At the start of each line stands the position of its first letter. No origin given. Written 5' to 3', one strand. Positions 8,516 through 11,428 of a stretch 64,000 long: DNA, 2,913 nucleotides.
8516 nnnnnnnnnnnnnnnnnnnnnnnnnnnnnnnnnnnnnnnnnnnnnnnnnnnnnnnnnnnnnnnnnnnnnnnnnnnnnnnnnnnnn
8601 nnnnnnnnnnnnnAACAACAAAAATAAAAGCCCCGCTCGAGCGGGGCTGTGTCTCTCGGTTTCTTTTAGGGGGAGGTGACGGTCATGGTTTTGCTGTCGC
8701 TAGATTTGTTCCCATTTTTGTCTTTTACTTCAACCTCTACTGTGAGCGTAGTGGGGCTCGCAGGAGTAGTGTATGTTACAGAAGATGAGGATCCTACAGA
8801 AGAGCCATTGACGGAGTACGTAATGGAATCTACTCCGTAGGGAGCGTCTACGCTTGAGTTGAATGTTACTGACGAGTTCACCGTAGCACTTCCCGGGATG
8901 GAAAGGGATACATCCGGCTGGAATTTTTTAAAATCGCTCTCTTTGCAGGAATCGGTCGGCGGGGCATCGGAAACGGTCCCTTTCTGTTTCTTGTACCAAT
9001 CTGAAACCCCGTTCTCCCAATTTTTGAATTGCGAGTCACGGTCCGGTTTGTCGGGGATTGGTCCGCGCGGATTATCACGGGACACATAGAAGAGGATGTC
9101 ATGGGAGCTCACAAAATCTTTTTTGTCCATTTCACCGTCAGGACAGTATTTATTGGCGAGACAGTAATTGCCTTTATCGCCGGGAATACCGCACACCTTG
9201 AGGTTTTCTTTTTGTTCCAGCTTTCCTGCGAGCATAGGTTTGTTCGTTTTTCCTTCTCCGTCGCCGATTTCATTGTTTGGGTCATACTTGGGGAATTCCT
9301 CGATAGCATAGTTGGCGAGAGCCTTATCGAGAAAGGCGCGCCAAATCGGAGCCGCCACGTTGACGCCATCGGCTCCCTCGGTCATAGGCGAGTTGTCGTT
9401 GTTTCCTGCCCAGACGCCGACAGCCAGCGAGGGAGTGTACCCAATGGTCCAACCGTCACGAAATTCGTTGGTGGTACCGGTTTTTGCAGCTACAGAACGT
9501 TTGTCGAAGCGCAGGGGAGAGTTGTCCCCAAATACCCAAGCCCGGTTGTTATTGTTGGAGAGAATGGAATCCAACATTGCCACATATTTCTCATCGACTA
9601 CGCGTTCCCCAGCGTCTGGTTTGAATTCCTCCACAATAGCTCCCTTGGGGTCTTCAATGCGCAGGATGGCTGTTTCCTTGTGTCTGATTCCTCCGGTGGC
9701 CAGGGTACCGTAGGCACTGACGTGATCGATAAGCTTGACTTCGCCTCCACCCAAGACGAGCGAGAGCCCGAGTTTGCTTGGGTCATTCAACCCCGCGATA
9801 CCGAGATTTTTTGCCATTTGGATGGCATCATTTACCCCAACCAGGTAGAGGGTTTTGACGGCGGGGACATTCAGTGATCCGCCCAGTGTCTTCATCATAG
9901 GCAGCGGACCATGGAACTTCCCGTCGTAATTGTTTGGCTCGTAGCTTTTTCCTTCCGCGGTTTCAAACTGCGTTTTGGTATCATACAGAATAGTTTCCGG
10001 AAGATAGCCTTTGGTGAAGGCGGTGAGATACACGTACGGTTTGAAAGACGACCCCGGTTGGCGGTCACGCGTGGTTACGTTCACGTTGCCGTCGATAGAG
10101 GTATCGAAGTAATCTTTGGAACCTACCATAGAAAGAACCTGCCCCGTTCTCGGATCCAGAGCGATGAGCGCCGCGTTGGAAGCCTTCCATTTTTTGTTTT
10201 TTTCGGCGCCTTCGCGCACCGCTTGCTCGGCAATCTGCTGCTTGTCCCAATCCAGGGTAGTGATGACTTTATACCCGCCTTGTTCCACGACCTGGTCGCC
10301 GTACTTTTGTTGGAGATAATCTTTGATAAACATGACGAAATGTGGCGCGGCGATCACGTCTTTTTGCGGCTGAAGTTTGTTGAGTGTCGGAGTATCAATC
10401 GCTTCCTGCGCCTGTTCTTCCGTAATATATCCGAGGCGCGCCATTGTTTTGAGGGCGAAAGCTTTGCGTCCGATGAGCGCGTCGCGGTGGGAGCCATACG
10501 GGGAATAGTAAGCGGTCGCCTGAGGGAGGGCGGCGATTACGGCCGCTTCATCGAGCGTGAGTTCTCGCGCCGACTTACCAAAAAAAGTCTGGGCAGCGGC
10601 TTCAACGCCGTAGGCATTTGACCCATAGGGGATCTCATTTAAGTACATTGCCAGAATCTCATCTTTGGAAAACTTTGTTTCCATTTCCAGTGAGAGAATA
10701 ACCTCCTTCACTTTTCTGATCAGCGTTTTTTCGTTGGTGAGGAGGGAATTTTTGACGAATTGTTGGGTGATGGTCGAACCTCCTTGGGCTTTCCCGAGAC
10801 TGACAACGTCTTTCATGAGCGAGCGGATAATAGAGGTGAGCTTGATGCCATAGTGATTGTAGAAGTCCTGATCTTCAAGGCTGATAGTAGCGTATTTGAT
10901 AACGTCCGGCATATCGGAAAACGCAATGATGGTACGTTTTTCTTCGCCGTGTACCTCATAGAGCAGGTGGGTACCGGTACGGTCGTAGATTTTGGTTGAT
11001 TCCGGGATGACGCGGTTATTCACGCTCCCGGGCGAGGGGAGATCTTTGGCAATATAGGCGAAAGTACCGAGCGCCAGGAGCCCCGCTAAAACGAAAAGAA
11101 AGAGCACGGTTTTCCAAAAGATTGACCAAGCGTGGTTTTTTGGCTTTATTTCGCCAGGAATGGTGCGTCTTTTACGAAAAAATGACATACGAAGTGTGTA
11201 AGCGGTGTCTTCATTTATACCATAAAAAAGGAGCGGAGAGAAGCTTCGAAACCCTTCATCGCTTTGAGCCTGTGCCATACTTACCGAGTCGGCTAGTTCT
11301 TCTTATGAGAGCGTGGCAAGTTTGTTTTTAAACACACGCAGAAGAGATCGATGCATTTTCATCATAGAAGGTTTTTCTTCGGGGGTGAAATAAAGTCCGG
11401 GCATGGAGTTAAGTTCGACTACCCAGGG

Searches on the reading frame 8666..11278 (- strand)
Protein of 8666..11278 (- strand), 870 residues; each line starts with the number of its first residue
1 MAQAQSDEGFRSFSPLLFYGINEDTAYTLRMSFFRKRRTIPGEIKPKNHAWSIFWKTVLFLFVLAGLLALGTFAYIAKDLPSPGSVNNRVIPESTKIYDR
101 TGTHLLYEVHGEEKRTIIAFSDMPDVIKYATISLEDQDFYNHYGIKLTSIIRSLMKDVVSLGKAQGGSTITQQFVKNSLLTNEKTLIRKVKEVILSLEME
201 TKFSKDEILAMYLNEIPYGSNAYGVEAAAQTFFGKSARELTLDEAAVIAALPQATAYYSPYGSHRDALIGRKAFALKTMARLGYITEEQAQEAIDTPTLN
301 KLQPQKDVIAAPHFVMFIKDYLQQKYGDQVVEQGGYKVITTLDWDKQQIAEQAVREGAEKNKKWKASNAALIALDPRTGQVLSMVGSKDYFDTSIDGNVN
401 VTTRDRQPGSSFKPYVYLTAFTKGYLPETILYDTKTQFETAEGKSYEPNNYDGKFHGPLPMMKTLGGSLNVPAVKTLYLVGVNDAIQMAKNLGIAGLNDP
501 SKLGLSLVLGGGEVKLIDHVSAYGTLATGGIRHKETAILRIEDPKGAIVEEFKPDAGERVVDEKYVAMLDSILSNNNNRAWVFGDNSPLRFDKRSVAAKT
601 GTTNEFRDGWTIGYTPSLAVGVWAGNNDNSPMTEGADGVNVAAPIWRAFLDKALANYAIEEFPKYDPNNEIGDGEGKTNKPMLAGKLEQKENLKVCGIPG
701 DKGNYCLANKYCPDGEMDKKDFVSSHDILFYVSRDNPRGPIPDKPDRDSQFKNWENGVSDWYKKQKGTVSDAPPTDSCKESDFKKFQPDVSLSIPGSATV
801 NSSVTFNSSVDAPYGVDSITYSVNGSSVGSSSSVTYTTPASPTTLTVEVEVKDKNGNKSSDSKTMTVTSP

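Call 68: search_protein_families(library=pfam, proteins=[window:8666-11278:-], max_evalue=0.001)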
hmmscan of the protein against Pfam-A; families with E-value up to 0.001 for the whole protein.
window:8666-11278:- (870 aa): 2 families
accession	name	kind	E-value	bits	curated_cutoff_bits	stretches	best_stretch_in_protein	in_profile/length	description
PF00912.28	Transgly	-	2.1e-56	190.6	27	1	106-279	5-177/178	Transglycosylase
PF00905.27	Transpeptidase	-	3.9e-19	69.4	22.1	1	371-650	3-298/299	Penicillin binding protein transpeptidase domain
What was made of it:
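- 8666..11278 (-): Class A penicillin-binding protein (PBP1A), 24 nt downstream on the same strand and possibly co-transcribed. Transgly + Transpeptidase domains (call 68).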
